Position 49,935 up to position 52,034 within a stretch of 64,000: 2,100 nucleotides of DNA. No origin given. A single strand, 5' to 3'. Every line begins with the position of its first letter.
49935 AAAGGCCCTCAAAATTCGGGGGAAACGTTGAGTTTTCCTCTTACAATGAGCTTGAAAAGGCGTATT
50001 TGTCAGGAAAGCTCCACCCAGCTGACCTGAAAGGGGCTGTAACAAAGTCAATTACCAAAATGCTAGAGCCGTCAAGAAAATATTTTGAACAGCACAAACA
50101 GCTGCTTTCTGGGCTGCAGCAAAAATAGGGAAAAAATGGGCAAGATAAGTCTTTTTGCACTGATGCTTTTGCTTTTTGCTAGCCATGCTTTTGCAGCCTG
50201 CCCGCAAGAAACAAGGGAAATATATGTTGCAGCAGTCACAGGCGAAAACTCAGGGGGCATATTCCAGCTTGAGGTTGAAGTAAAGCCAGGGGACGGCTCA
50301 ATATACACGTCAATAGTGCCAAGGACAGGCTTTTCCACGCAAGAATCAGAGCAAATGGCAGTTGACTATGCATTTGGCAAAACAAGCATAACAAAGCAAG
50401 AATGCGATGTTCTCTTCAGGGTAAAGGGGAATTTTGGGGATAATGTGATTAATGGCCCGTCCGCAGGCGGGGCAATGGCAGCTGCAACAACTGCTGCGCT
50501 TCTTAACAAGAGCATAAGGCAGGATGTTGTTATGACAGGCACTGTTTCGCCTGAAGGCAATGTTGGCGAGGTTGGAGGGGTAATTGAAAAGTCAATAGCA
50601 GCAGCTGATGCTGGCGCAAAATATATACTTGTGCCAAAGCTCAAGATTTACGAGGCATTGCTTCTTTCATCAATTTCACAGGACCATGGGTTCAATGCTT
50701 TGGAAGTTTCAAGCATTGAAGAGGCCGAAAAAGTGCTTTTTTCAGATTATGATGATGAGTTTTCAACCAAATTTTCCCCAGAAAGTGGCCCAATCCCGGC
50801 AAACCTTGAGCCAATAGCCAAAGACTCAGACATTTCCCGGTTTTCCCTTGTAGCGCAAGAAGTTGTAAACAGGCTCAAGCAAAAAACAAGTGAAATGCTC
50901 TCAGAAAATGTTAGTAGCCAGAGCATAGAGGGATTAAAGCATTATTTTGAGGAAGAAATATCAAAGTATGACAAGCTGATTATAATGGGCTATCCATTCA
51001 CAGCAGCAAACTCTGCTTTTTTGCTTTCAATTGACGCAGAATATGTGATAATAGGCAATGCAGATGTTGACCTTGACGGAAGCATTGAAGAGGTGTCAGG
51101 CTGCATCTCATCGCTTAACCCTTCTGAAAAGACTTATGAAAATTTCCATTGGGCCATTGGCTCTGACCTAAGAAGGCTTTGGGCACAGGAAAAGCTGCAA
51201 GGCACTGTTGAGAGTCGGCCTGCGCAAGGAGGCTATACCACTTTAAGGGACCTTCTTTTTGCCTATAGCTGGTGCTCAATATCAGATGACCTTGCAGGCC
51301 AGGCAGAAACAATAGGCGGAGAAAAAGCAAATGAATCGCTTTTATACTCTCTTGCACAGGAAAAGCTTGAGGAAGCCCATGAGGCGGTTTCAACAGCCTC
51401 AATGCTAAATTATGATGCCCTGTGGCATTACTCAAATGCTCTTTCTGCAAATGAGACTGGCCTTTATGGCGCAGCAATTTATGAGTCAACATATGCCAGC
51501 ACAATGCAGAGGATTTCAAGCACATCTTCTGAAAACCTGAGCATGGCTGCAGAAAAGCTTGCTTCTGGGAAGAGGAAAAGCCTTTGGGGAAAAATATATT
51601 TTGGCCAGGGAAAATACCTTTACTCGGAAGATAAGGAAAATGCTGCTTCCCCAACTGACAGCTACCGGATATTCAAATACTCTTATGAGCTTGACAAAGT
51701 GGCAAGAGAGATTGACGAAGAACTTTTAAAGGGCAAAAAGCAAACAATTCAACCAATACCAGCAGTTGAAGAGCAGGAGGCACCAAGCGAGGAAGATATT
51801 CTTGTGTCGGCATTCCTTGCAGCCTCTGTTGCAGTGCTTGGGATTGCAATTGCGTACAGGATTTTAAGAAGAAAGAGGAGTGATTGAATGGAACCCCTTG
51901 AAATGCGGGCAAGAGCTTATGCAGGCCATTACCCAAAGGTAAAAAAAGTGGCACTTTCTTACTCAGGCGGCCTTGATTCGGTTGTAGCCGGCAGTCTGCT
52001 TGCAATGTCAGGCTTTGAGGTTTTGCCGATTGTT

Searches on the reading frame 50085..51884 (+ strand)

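Call 96: search_protein_families(library=pfam, proteins=[window:50085-51884:+], max_evalue=0.001)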
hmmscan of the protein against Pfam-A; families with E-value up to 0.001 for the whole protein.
window:50085-51884:+ (600 aa): 2 families
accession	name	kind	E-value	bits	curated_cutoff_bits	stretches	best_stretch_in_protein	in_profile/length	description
PF05362.19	Lon_C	-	3e-15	56.8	21.1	1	56-187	39-172/205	Lon protease (S16) C-terminal proteolytic domain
PF13541.12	ChlI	-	0.00052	20.3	27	0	130-185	64-119/121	Subunit ChlI of Mg-chelatase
